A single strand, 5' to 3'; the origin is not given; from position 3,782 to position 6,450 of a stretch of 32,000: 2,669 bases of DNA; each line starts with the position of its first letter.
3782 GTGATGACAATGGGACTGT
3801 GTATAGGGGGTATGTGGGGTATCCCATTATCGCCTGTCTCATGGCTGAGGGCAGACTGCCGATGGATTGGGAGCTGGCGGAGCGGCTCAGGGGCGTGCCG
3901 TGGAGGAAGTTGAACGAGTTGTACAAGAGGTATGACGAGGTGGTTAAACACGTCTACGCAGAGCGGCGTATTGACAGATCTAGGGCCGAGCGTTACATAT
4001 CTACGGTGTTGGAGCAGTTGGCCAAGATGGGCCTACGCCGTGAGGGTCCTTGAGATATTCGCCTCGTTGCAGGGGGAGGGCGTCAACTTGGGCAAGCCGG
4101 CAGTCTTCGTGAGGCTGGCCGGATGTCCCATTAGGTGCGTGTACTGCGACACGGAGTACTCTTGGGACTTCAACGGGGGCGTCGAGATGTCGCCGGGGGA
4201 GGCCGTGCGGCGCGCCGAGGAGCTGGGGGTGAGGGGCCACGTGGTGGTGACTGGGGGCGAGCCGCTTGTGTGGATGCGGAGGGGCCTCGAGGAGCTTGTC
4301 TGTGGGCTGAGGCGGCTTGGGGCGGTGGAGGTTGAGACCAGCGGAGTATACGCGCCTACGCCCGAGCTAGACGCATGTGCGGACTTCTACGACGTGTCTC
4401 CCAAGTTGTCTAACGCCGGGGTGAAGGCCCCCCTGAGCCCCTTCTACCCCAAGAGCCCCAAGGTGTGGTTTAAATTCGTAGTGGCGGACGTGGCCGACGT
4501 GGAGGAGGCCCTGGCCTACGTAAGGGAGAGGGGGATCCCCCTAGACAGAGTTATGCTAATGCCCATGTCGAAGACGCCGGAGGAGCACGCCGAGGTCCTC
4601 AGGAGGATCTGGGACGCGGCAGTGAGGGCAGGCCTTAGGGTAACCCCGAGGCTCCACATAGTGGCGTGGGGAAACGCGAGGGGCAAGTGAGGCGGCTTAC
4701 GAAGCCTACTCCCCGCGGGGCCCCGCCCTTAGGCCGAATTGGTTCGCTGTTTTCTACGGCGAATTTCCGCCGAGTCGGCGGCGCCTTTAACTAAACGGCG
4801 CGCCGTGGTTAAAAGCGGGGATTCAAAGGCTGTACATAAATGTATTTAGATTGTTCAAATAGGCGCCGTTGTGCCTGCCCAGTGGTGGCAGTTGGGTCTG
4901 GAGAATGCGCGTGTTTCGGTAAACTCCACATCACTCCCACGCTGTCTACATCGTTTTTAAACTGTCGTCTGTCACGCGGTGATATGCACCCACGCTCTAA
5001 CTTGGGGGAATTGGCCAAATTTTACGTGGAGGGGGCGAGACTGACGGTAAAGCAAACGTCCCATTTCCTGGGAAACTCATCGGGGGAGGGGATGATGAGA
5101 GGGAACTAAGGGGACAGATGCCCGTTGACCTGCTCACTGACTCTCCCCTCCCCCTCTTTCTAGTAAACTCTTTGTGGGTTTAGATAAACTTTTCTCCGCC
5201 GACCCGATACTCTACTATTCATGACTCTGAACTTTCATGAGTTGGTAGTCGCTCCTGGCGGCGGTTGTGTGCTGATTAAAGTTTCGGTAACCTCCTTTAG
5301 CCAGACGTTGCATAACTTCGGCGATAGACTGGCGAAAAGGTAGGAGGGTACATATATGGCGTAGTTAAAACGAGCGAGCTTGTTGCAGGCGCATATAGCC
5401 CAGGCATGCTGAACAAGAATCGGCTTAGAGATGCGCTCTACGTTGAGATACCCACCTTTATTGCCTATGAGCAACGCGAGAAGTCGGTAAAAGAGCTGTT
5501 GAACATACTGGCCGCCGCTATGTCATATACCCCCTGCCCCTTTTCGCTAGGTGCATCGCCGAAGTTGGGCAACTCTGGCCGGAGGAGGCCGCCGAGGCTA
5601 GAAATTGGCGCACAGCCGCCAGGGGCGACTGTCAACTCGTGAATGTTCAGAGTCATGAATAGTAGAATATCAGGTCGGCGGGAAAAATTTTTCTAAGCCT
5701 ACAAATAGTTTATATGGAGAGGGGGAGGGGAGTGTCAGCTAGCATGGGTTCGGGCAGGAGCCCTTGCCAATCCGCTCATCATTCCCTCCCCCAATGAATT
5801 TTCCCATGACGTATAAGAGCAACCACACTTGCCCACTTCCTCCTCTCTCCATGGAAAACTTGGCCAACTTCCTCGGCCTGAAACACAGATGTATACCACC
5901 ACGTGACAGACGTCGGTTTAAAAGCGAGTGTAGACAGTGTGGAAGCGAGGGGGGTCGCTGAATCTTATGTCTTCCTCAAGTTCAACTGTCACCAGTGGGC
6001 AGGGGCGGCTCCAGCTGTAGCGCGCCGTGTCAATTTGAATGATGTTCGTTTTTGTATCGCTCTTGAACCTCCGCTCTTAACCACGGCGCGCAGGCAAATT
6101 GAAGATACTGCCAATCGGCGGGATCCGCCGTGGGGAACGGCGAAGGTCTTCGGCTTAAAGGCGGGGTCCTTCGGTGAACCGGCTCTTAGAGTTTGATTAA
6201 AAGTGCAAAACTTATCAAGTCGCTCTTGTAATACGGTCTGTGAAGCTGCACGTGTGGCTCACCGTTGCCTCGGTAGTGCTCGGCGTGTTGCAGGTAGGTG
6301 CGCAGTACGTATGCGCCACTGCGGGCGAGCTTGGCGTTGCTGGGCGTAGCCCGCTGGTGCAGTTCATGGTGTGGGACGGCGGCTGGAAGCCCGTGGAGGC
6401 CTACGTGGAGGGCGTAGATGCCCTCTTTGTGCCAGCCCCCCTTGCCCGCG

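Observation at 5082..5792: Mirror pair of C/D-box-like k-turn RNA units with conserved boxes and stems but different guide-position sequences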

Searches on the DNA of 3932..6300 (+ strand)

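Call 8: search_rna_families(source=window, start=4600, end=6300, threshold=evalue, max_evalue=10, show_alignments=4)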
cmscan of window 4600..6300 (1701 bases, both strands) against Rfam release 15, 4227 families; matches with E-value up to 10: 8.
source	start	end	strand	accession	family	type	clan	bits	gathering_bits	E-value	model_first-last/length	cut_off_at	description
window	5082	5155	+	RF04083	MIR528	Gene; miRNA;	-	19.2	62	0.88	1-89/89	no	MIR528 microRNA precursor family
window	5080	5157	+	RF04279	mir-H20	Gene; miRNA;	CL00141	19.2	99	1.9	1-82/82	no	mir-H20 microRNA precursor family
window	5075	5162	+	RF04288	mir-9201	Gene; miRNA;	CL00147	17.2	95.5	2.6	1-81/81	no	mir-9201 microRNA precursor family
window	5094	5160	-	RF04279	mir-H20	Gene; miRNA;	CL00141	17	99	6.7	1-82/82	no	mir-H20 microRNA precursor family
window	5088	5142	+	RF01124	sR36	Gene; snRNA; snoRNA; CD-box;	-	16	55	0.42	1-55/55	no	Small nucleolar RNA sR36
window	5750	5793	-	RF02725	sno_ZL8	Gene; snRNA; snoRNA; CD-box;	-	15.9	52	7.9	1-83/83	no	Small nucleolar RNA ZL8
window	5083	5167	-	RF00765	mir-337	Gene; miRNA;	-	15.3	80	7.3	1-93/93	no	mir-337 microRNA precursor family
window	5767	5786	-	RF01136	sR28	Gene; snRNA; snoRNA; CD-box;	-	11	39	8.5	1-55/55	no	Small nucleolar RNA sR28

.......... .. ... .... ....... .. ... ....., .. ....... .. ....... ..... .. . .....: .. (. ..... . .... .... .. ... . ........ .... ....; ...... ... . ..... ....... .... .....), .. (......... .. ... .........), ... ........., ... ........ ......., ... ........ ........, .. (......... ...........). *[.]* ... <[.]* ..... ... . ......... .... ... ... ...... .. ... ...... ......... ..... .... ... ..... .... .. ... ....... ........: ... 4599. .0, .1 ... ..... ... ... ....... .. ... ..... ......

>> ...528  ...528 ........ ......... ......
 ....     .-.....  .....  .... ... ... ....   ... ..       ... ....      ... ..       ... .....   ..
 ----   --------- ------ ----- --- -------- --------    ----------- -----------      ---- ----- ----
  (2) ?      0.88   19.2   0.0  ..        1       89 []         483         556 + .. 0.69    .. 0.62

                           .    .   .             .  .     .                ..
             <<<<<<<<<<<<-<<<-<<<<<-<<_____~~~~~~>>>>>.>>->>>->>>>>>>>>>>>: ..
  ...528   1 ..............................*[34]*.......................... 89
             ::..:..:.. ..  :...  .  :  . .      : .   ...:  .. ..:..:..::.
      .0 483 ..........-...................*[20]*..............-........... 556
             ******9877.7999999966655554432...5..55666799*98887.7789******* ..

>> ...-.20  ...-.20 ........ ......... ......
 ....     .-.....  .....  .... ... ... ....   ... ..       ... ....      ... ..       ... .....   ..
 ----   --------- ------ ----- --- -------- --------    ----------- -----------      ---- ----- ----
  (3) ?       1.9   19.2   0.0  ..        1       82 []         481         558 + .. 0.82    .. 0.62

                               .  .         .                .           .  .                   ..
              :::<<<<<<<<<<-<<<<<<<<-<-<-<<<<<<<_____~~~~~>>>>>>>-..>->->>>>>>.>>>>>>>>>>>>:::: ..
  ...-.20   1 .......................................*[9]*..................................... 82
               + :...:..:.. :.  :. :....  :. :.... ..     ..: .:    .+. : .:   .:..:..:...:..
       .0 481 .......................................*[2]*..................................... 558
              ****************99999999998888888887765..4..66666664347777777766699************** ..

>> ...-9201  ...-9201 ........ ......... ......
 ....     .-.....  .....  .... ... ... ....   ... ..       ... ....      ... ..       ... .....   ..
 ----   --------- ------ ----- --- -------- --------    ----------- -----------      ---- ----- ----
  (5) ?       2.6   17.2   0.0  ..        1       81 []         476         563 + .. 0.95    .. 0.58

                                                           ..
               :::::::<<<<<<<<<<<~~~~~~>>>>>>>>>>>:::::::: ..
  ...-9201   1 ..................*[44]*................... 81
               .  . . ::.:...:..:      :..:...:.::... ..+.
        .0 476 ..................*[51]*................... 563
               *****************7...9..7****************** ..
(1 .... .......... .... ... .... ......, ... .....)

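Call 56: search_rna_families(sources=[L001, L002, L003, L005, L006, L007, L008, L010, L011, L013, L014, L015, L016, L017], threshold=gathering)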
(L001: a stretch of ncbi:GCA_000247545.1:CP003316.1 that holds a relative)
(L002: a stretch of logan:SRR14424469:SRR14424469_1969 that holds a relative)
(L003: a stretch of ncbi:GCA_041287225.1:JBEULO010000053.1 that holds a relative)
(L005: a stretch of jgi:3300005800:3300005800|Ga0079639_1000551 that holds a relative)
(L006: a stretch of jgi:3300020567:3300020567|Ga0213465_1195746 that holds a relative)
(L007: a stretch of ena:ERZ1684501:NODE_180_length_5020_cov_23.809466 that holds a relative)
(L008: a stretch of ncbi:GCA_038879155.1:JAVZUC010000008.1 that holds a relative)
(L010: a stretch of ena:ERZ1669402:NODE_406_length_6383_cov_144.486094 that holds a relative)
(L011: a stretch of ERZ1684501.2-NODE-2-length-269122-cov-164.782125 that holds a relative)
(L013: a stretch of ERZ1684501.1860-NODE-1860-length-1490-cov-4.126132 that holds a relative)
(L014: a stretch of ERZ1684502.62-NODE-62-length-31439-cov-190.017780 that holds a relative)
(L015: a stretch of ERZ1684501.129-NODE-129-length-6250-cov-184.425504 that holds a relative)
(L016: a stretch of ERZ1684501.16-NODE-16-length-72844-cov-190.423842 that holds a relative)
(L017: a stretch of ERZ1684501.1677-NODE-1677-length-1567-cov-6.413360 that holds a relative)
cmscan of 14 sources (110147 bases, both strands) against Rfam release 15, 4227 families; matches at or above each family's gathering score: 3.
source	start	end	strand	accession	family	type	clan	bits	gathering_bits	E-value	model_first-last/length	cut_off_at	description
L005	7126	7210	-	RF00005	tRNA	Gene; tRNA;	CL00001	55.3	29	5.8e-09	1-71/71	no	tRNA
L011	431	542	-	RF00005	tRNA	Gene; tRNA;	CL00001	44.7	29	4.8e-06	1-71/71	no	tRNA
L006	1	80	-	RF00005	tRNA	Gene; tRNA;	CL00001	38.6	29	0.00023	1-66/71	3'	tRNA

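Call 96: build_rna_model(alignment_id=A4, structure=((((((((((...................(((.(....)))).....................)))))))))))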
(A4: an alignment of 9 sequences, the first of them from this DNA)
Model R1 built from alignment A4 (9 sequences, 73 columns); structure: as given.
model positions 73; base pairs 14; branch points 0; effective number of sequences 2.06; information 0.772 bits per position. Calibrated on 0.2 Mb of random sequence (short: E-values are rough).
structure used (alignment columns):
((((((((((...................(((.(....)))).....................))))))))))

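Call 97: search_with_rna_model(model_id=R1, sources=[window, L001, L002, L003, L005, L006, L007, L008, L010, L011, L013, L014, L015, L016, L017, L103, L104, L105, L106, L107], max_evalue=1)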
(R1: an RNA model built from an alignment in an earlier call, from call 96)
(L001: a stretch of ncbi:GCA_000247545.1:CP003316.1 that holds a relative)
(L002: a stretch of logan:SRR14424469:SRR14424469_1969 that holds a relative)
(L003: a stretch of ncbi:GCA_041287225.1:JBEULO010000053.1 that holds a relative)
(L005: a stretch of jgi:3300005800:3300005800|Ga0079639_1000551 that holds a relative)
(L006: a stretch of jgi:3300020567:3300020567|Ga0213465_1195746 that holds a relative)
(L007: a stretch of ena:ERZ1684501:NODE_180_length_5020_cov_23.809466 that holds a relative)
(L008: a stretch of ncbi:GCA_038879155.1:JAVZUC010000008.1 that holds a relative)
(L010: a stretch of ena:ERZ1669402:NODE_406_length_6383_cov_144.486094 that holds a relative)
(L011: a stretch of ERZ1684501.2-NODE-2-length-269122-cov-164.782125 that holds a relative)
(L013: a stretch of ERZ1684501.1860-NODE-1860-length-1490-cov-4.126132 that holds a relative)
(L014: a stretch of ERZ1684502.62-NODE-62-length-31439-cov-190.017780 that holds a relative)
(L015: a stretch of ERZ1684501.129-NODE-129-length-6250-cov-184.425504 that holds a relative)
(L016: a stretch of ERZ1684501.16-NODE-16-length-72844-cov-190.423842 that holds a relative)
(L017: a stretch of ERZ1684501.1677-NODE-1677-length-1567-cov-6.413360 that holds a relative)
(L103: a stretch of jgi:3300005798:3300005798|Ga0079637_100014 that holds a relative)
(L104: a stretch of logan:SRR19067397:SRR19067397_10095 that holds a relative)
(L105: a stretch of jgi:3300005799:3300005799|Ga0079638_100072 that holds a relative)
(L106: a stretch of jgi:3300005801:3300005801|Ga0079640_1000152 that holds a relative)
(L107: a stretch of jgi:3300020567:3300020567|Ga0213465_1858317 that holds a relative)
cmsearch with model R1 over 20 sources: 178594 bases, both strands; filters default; matches with E-value up to 1: 28.
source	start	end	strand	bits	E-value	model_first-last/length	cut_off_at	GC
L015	2075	2147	-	94.3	2.4e-18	1-73/73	no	0.64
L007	452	524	+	92.6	5.9e-18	1-73/73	no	0.63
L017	854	926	-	91.9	8.2e-18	1-73/73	no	0.7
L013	400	472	+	91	1.3e-17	1-73/73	no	0.64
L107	12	84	+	88.7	4.3e-17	1-73/73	no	0.66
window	5082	5154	+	88.4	5e-17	1-73/73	no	0.63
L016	2903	2975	+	86.8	1.1e-16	1-73/73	no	0.67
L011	8306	8378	-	86.2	1.5e-16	1-73/73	no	0.71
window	5721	5792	-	81.3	1.8e-15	1-73/73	no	0.65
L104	173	245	+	80.7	2.4e-15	1-73/73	no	0.68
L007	1647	1718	-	80.2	3.2e-15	1-73/73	no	0.65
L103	4485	4555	+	72.5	1.6e-13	1-73/73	no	0.68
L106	4784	4855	+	64.3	1e-11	1-73/73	no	0.64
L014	5050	5123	-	50.7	1e-08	1-73/73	no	0.58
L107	12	84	-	31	0.00024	1-73/73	no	0.66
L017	854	926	+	30.3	0.00035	1-73/73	no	0.7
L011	8306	8378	+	28.8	0.00073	1-73/73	no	0.71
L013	400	472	-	28.1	0.001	1-73/73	no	0.64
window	5082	5154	-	26.8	0.002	1-73/73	no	0.63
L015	2075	2147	+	26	0.003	1-73/73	no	0.64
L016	2903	2975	-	25.1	0.005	1-73/73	no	0.67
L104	173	245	-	24.5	0.0065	1-73/73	no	0.68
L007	452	524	-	23.7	0.0098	1-73/73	no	0.63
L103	4485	4555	-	22.8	0.016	1-73/73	no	0.68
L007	1647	1718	+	21.1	0.038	1-73/73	no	0.65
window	5721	5792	+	20.8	0.044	1-73/73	no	0.65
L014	5050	5123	+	19.2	0.095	1-73/73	no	0.58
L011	7847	7916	-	16.4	0.4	1-73/73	no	0.61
